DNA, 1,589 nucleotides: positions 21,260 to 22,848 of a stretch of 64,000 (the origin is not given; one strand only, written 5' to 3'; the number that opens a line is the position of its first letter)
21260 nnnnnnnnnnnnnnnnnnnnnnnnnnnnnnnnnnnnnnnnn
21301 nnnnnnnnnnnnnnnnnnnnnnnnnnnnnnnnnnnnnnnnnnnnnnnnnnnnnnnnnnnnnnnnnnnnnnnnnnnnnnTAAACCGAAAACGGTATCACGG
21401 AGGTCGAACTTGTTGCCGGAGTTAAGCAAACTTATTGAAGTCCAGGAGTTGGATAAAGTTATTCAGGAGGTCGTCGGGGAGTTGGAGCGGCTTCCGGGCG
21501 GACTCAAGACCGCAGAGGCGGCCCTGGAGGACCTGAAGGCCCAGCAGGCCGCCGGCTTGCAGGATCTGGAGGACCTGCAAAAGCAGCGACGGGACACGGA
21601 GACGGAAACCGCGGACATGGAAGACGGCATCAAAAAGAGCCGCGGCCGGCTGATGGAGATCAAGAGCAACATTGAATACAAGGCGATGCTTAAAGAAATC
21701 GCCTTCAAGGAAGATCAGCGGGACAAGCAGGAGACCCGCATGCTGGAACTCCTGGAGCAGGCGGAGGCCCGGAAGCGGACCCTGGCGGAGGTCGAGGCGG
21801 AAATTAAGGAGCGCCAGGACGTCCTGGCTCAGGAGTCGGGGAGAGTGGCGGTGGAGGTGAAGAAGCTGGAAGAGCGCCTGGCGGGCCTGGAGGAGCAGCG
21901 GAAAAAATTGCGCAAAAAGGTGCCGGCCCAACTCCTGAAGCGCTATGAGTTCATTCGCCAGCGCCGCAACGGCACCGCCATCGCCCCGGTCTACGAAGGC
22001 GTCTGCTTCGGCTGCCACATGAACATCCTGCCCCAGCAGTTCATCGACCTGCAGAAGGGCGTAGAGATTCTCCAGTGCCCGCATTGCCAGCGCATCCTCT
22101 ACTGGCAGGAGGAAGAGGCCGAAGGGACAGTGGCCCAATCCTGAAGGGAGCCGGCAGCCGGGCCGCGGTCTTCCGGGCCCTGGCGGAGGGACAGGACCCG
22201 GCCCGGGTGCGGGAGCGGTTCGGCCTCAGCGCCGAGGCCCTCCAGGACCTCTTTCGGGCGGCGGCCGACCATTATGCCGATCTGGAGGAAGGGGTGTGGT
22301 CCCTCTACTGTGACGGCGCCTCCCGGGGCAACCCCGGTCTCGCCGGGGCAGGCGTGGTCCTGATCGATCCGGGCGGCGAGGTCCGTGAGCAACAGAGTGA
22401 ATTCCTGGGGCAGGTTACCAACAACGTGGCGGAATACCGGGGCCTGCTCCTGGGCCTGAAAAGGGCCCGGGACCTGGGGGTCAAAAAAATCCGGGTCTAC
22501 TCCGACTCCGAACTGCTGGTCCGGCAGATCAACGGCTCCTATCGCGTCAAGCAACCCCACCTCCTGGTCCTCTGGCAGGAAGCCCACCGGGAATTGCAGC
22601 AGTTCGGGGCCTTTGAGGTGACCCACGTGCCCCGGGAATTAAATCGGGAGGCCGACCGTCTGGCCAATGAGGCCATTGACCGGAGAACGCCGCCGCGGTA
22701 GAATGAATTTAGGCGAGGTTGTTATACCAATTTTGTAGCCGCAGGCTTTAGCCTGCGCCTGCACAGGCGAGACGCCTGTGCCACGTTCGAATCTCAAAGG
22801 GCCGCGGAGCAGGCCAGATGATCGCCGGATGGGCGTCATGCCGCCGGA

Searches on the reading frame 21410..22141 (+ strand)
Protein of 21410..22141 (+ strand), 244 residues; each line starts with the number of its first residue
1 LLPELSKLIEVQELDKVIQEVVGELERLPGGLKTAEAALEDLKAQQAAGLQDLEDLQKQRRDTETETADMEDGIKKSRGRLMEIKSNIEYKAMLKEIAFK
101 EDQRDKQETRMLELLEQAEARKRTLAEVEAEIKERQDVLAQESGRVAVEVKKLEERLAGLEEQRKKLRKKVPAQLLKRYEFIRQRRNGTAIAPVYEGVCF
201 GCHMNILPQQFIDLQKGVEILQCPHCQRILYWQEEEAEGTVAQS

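Call 8: search_protein_families(library=pfam, proteins=[window:21410-22141:+], max_evalue=0.1)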
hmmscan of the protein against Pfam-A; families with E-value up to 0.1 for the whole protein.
window:21410-22141:+ (244 aa): 5 families
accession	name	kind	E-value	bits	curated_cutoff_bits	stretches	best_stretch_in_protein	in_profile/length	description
PF02591.20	Zn_ribbon_9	-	2.3e-11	44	29.1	1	198-230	1-33/33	C4-type zinc ribbon domain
PF24481.2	CT398_CC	-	3.8e-08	33.8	27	1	11-186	1-179/180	CT398-like coiled coil hairpin domain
PF04981.18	NMD3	-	0.02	14.8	24.9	1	188-234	5-52/243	NMD3 family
PF14431.12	YwqJ-deaminase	-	0.086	13.5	25.9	0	149-232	71-135/138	YwqJ-like deaminase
PF23499.1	YnfU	-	0.095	13.1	27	0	209-229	28-47/49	YnfU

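Call 19: find_related_loci(query=window:21410-22141:+, collection=genome_contigs, flank=10000)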
Query window:21410-22141:+ (244 aa) in genome_contigs; peptide patterns used: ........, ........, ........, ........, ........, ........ (x = any residue, [..] = any of these).
347 stretches matched a pattern; 65 encode a relative of the query (tblastn E <= 1e-3); 64 distinct loci.
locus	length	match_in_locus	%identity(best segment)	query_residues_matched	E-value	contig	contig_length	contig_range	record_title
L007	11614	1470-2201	93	1-244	2e-143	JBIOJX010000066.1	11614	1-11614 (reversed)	MAG: Desulfobaccales bacterium isolate GcC11-15 k141_1557891_length_11614_cov_19.0000, whole genome shotgun sequence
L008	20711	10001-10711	81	1-237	1e-122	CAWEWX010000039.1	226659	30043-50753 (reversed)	MAG: uncultured delta proteobacterium isolate MFD03323.bin.3.266 genome assembly, contig: contig_40280, whole genome sho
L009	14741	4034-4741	81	1-236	2e-122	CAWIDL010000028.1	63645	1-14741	MAG: uncultured delta proteobacterium isolate MFD01231.bin.1.21 genome assembly, contig: contig_9293, whole genome shotg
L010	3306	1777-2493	81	1-239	3e-125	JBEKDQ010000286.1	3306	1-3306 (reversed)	MAG: Desulfobaccales bacterium isolate SPRUCE 187 SPRUCE_187_286, whole genome shotgun sequence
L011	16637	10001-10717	79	1-239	2e-119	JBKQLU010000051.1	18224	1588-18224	MAG: Desulfobaccales bacterium isolate CRr3G3H3I__bin_20 CRr3G3H3I_000000203269, whole genome shotgun sequence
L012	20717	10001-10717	79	1-239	2e-119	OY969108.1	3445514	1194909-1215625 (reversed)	MAG: uncultured delta proteobacterium isolate MFD01828.bin.c.1 genome assembly, chromosome: 1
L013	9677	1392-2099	80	1-236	3e-118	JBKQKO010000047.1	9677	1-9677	MAG: Desulfobaccales bacterium isolate CRr1A1B1C__bin_77 CRr1A1B1C_000000138538, whole genome shotgun sequence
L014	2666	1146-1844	82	1-233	7e-123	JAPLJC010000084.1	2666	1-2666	MAG: Deltaproteobacteria bacterium isolate LacPavin_0920_WC90_MAG_58_11 LacPavin_0920_WC90_scaffold_2142392, whole genom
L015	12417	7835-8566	77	1-244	2e-117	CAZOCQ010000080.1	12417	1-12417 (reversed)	MAG TPA_asm: uncultured Desulfobacca sp. isolate binchicken_co107_299 genome assembly, contig: NODE_11764_length_12417_c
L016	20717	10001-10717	79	1-239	6e-116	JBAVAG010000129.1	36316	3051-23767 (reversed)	MAG: Desulfobaccales bacterium isolate MFD09281_ilm_asm_bin32 k127_67029, whole genome shotgun sequence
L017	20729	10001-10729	70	1-243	1e-104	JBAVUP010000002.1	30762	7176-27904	MAG: Desulfobaccales bacterium isolate MFD02222_ilm_asm_bin18 k127_76826, whole genome shotgun sequence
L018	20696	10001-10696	71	1-232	3e-104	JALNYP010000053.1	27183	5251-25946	MAG: Syntrophobacterales bacterium isolate SO_2017_GW1 bin 185 NODE_7338_length_27183_cov_1.533006_OW334_2017, whole gen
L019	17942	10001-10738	68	1-244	2e-103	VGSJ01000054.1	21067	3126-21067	MAG: Deltaproteobacteria bacterium isolate K_DeepCast_150m_m2_098 K_DeepCast_150m_m2_098_Ga0194126_10004554, whole genom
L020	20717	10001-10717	80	1-239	2e-116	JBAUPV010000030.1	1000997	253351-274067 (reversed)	MAG: Desulfobaccales bacterium isolate MFD09440_ilm_asm_bin37 k127_101110, whole genome shotgun sequence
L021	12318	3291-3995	69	1-235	3e-102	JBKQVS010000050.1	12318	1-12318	MAG: Desulfobaccales bacterium isolate SEr3G3H3I__bin_140 SEr3G3H3I_000000130665, whole genome shotgun sequence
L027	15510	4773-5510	65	1-244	2e-101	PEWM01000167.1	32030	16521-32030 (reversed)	MAG: Deltaproteobacteria bacterium CG07_land_8_20_14_0_80_60_11 CG07_land_8_20_14_0.80_scaffold_1306_c, whole genome sho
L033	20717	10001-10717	68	1-239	5e-99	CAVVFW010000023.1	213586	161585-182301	MAG: uncultured delta proteobacterium isolate MFD01721.bin.1.156 genome assembly, contig: contig_4611, whole genome shot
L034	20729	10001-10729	65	1-243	6e-99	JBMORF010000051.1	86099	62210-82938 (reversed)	MAG: Thermodesulfobacteriota bacterium isolate Betzabe_MAG173 MAG173_51, whole genome shotgun sequence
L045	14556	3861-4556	58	1-232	2e-84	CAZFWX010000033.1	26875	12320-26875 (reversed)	MAG TPA_asm: uncultured Desulfobacterales bacterium isolate binchicken_co107_460 genome assembly, contig: NODE_4468_leng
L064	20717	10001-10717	51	1-238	1e-64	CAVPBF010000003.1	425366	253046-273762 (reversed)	MAG: uncultured delta proteobacterium isolate MFD00008.bin.2.116 genome assembly, contig: contig_47191, whole genome sho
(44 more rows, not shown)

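Call 53: search_protein_families(library=pfam, proteins=[L009:7076-7936:+, L027:8885-9622:+, L033:14228-15187:+, L034:11900-12784:+, L034:12789-13307:+, L034:15950-17050:+, L045:6689-7633:+, L045:7633-8241:+, L064:12930-13796:+, L064:15493-16218:+], max_evalue=0.001)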
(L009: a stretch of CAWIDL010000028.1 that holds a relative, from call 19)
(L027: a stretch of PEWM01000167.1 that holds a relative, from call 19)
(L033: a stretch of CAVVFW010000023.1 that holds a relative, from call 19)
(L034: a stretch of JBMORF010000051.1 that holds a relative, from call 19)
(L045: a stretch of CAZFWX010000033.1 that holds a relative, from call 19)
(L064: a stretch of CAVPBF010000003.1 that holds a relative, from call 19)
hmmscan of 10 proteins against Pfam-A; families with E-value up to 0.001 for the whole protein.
L009:7076-7936:+ (287 aa): 3 families
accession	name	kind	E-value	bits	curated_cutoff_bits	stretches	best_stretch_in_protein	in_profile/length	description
PF17726.7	DpnI_C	-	3.5e-19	69.2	23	1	225-283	11-69/70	Dam-replacing HTH domain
PF13091.12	PLDc_2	-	1.5e-09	38.2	27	1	25-142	9-118/132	PLD-like domain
PF09565.16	RE_NgoFVII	-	0.00019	21.2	23.8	1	23-153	14-145/162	NgoFVII restriction endonuclease N-terminal PLD domain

L027:8885-9622:+ (246 aa): 1 family
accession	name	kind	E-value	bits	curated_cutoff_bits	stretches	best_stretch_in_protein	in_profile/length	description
PF13578.12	Methyltransf_24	-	2.7e-12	47.9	26.3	1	120-224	1-105/105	Methyltransferase domain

L033:14228-15187:+ (320 aa): 0 families

L034:11900-12784:+ (295 aa): 1 family
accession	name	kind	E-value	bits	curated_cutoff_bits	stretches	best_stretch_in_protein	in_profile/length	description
PF02086.21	MethyltransfD12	-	4e-23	82.9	22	1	39-269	1-241/253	D12 class N6 adenine-specific DNA methyltransferase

L034:12789-13307:+ (173 aa): 0 families

L034:15950-17050:+ (367 aa): 0 families

L045:6689-7633:+ (315 aa): 1 family
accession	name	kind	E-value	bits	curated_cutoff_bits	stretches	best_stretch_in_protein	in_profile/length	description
PF01555.25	N6_N4_Mtase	-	2.9e-51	175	26.7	1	36-259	1-220/221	DNA methylase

L045:7633-8241:+ (203 aa): 1 family
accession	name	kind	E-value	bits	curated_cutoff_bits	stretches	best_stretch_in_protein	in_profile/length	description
PF09195.17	Endonuc-BglII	-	1.1e-34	120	26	1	12-202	2-163/163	Restriction endonuclease BglII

L064:12930-13796:+ (289 aa): 1 family
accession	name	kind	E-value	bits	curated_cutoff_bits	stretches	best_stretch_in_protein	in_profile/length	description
PF01555.25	N6_N4_Mtase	-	2.3e-55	188.4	26.7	1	34-257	1-219/221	DNA methylase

L064:15493-16218:+ (242 aa): 1 family
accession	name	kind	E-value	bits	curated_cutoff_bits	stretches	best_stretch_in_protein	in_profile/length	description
PF14281.12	PDDEXK_4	-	0.00014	22.3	22.3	1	39-161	33-157/183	PD-(D/E)XK nuclease superfamily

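Call 61: search_protein_families(library=ncbifam, proteins=[L034:12789-13307:+, L064:13796-14503:+, L033:14228-15187:+, L034:15950-17050:+], max_evalue=0.001)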
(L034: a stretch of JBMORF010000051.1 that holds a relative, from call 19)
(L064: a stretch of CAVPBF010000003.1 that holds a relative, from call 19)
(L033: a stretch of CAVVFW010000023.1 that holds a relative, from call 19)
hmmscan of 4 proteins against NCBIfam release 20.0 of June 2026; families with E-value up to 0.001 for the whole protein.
L034:12789-13307:+ (173 aa): 0 families

L064:13796-14503:+ (236 aa): 0 families

L033:14228-15187:+ (320 aa): 0 families

L034:15950-17050:+ (367 aa): 0 families

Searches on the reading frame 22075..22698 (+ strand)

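Call 8: search_protein_families(library=pfam, proteins=[window:22075-22698:+], max_evalue=0.1)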
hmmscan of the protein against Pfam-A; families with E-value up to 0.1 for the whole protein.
window:22075-22698:+ (208 aa): 2 families
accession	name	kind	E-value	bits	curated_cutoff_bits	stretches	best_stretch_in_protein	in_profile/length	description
PF13456.12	RVT_3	-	2e-25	89.6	21.6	1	79-200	2-123/123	Reverse transcriptase-like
PF00075.30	RNase_H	-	4e-11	43.7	25.8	1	76-200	5-139/141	RNase H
